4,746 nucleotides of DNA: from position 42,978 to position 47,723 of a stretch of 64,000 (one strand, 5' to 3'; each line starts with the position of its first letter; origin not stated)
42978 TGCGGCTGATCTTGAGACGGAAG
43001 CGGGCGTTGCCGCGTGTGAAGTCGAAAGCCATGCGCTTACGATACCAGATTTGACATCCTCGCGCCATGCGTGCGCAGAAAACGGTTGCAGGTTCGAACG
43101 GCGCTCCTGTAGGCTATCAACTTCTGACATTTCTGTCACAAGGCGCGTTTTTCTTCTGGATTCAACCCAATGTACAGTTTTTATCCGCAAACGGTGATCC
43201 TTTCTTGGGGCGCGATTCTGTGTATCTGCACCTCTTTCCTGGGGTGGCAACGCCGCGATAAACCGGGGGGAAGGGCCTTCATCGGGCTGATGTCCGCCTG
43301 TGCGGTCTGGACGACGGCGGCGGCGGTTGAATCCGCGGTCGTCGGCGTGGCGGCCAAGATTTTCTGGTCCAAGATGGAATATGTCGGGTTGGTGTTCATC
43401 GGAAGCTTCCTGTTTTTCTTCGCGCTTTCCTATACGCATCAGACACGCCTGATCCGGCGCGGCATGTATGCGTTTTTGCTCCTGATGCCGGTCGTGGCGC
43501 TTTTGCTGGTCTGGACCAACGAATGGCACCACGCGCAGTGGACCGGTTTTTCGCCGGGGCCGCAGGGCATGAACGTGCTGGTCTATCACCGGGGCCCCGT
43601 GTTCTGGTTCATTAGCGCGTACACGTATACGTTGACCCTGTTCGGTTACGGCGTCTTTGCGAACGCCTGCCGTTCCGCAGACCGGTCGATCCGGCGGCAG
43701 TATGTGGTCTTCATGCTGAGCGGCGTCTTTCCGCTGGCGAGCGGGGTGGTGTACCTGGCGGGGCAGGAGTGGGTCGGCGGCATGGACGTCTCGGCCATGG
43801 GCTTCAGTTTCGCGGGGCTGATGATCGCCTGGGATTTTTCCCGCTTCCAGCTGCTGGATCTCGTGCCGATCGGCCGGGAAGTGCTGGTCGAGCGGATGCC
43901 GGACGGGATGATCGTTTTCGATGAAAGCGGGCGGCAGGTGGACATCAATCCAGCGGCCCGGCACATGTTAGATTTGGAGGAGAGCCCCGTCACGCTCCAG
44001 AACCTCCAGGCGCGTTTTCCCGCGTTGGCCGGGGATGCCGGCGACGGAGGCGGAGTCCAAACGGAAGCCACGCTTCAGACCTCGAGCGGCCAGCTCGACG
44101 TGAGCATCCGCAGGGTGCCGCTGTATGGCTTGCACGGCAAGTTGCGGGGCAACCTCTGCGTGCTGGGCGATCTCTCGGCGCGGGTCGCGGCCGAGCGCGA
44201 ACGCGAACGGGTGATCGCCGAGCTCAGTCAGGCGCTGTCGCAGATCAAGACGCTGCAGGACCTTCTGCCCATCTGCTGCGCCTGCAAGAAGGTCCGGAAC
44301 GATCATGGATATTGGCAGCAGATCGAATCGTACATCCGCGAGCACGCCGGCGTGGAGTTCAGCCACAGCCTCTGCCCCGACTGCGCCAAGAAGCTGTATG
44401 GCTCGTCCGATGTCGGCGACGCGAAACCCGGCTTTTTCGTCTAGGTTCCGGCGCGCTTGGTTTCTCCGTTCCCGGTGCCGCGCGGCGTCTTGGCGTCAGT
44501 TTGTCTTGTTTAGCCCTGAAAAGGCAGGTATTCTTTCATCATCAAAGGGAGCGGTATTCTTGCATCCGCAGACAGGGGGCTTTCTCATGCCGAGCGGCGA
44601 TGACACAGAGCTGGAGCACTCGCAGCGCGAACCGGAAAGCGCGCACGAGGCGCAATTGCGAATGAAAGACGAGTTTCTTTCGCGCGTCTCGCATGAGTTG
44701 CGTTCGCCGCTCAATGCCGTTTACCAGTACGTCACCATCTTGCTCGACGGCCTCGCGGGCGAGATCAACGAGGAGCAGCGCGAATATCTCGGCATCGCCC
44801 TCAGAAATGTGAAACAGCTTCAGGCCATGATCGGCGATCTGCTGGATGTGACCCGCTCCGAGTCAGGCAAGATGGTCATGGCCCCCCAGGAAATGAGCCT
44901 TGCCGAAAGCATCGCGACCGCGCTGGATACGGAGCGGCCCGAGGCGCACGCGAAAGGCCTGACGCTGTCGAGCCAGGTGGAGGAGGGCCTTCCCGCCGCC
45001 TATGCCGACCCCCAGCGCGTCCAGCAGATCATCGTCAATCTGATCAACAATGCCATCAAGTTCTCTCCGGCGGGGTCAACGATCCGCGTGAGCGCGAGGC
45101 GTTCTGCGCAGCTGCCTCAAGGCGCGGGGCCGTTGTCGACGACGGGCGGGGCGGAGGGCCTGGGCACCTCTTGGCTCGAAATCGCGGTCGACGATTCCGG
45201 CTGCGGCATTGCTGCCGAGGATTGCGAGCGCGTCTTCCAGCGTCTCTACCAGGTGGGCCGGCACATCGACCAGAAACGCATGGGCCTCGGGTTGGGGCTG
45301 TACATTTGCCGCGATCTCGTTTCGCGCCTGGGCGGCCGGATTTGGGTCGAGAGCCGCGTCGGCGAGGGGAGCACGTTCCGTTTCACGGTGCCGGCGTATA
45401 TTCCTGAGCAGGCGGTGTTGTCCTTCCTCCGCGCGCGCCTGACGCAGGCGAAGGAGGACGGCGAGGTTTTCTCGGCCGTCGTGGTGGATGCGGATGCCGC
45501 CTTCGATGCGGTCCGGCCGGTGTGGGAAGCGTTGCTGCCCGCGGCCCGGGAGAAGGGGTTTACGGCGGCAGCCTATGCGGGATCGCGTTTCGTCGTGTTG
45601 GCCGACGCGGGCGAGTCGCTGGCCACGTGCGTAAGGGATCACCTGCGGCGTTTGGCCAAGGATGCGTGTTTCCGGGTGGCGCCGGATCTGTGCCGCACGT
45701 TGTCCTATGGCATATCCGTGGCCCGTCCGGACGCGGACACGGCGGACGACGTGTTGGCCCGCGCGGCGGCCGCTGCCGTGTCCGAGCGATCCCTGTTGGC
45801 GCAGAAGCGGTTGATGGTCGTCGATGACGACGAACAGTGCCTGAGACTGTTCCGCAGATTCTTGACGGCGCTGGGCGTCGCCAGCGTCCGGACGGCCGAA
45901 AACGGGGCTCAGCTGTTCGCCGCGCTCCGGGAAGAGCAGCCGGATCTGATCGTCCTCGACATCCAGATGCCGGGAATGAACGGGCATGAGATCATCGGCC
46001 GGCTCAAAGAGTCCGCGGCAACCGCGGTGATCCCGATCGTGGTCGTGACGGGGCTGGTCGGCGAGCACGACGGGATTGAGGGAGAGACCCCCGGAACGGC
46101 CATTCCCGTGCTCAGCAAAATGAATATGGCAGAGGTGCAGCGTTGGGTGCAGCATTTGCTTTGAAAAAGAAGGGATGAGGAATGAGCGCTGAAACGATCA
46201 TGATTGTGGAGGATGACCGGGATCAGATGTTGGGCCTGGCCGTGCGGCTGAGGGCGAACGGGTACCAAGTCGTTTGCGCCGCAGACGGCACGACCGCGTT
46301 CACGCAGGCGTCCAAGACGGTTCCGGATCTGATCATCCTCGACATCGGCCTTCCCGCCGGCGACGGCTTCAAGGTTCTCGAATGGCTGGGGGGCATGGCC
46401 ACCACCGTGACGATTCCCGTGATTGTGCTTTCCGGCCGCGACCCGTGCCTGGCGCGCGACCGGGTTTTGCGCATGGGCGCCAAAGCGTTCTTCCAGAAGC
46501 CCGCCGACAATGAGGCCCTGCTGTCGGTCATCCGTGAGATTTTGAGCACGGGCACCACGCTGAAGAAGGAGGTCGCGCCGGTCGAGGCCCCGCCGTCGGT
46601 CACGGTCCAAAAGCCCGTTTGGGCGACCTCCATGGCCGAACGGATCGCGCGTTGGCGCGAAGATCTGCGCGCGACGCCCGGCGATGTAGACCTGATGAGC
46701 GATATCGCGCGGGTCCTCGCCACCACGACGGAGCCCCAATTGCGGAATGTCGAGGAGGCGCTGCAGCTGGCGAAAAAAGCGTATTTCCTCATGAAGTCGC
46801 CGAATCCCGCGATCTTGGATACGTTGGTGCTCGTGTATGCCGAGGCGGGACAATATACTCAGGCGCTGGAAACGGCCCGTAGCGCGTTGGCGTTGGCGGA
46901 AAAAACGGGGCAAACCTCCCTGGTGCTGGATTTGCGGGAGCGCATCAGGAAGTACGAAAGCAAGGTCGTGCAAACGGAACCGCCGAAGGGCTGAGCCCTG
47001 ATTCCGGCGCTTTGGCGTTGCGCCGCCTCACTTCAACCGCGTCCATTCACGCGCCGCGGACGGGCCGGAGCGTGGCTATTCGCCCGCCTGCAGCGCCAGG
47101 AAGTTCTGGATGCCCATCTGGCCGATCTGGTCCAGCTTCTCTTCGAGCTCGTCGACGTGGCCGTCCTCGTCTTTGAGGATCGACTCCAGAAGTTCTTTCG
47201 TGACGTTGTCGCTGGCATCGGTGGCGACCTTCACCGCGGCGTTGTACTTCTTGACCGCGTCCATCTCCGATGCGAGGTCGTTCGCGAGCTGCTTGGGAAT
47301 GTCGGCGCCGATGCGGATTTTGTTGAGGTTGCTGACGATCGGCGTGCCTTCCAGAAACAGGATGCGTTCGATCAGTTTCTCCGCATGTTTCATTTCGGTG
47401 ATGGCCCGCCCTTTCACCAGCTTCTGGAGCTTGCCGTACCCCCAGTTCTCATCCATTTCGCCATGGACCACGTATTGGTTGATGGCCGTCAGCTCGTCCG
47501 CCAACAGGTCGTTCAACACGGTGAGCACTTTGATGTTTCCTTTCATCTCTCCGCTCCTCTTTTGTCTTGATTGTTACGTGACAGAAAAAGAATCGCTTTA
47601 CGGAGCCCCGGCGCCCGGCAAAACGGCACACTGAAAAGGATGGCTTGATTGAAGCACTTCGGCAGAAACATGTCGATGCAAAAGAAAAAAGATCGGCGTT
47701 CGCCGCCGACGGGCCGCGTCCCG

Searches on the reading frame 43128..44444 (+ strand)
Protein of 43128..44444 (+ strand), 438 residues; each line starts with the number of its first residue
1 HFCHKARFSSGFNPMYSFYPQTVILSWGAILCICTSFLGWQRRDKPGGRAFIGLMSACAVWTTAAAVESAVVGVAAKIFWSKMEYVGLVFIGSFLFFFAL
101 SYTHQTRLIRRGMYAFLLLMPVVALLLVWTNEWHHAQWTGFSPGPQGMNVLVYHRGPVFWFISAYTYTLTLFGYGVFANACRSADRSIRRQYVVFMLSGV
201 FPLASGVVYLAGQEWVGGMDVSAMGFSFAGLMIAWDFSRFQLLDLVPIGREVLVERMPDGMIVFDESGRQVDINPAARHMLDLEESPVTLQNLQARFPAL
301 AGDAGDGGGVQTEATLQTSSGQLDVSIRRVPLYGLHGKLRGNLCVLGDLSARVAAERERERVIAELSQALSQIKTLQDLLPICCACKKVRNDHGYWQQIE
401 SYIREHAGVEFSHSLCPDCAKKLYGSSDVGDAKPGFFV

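Call 23: search_protein_families(library=pfam, proteins=[window:43128-44444:+], max_evalue=0.001)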
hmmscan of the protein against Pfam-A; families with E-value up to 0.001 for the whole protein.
window:43128-44444:+ (438 aa): 3 families
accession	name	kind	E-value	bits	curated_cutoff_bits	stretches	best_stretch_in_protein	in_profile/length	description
PF16927.11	HisKA_7TM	-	2.1e-57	195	28.6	1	28-247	5-224/224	N-terminal 7TM region of histidine kinase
PF00989.32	PAS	-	2.7e-05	24.6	22.6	1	251-294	4-47/113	PAS fold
PF13188.13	PAS_8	-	0.00034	20.8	21.8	0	253-288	6-43/65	PAS domain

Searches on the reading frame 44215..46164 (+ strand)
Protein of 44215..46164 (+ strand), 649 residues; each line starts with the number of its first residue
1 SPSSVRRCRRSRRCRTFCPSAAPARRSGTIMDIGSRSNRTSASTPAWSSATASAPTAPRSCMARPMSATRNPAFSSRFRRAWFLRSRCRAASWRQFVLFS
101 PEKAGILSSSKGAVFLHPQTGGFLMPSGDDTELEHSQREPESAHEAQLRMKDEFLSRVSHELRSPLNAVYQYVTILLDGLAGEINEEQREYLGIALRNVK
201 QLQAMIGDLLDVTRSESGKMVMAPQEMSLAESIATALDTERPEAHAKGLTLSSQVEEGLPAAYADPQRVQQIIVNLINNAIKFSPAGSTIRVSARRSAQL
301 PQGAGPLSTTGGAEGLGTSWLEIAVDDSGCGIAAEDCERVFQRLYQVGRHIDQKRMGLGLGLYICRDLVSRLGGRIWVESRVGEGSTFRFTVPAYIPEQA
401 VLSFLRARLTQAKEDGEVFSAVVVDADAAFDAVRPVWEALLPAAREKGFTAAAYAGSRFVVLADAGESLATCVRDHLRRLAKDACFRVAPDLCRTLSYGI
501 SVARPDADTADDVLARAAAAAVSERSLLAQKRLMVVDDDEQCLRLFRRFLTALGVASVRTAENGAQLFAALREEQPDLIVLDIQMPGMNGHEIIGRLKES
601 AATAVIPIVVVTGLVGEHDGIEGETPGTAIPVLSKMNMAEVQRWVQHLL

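Call 23: search_protein_families(library=pfam, proteins=[window:44215-46164:+], max_evalue=0.001)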
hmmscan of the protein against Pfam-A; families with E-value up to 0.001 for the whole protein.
window:44215-46164:+ (649 aa): 3 families
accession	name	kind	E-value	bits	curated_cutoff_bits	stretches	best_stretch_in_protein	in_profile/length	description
PF02518.31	HATPase_c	-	1.9e-26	93.1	26.4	1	265-394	2-109/111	Histidine kinase-, DNA gyrase B-, and HSP90-like ATPase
PF00072.30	Response_reg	-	7.8e-19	68.3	30.2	1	534-622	2-87/111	Response regulator receiver domain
PF00512.31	HisKA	-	3.1e-16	59.6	26.9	1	150-218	1-66/66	His Kinase A (phospho-acceptor) domain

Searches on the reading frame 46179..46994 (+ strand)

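Call 23: search_protein_families(library=pfam, proteins=[window:46179-46994:+], max_evalue=0.001)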
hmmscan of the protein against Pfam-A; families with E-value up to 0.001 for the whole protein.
window:46179-46994:+ (271 aa): 1 family
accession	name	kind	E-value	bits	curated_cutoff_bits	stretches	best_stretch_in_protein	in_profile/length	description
PF00072.30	Response_reg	-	1.2e-20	74.1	30.2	1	7-118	1-110/111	Response regulator receiver domain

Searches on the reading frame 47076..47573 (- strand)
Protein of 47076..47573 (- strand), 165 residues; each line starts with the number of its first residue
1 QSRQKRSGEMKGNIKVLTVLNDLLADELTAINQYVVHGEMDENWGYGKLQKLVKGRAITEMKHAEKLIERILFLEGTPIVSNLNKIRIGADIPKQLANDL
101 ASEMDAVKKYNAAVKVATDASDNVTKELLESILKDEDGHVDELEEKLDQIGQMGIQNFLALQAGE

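Call 23: search_protein_families(library=pfam, proteins=[window:47076-47573:-], max_evalue=0.001)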
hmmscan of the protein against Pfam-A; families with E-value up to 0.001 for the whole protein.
window:47076-47573:- (165 aa): 2 families
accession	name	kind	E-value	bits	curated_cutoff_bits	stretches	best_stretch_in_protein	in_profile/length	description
PF00210.30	Ferritin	-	1.7e-31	109.5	24.5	1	19-152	3-141/142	Ferritin-like domain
PF02915.23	Rubrerythrin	-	0.0001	23.1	22.8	1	25-144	8-134/137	Rubrerythrin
